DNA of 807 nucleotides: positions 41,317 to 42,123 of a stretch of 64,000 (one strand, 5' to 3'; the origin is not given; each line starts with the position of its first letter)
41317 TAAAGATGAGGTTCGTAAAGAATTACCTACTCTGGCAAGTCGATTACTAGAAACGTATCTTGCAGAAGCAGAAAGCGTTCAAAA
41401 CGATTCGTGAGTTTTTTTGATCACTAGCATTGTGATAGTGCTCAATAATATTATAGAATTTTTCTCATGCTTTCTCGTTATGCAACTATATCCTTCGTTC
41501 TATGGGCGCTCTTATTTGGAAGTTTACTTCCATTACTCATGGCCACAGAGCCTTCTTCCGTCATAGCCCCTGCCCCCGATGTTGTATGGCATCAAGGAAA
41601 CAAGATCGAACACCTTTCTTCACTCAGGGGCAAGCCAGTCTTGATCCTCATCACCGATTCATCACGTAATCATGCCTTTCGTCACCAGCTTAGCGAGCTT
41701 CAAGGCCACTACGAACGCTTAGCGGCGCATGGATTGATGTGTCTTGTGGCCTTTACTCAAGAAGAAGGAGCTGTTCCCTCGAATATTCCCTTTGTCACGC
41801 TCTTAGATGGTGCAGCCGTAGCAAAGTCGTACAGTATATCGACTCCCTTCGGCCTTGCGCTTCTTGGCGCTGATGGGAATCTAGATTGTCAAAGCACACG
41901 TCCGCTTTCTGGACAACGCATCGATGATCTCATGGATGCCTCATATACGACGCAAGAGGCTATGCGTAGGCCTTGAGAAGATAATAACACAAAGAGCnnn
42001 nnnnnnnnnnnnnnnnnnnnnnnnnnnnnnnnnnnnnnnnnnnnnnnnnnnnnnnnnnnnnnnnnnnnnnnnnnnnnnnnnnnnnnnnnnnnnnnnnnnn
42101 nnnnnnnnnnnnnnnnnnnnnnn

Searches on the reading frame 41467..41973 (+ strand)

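Call 22: search_protein_families(library=pfam, proteins=[window:41467-41973:+], max_evalue=0.001)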
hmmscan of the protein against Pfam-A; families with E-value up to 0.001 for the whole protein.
window:41467-41973:+ (169 aa): 1 family
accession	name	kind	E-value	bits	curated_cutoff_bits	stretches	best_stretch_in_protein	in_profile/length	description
PF13778.12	DUF4174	-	3.8e-05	24.5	27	1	58-161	11-116/120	Domain of unknown function (DUF4174)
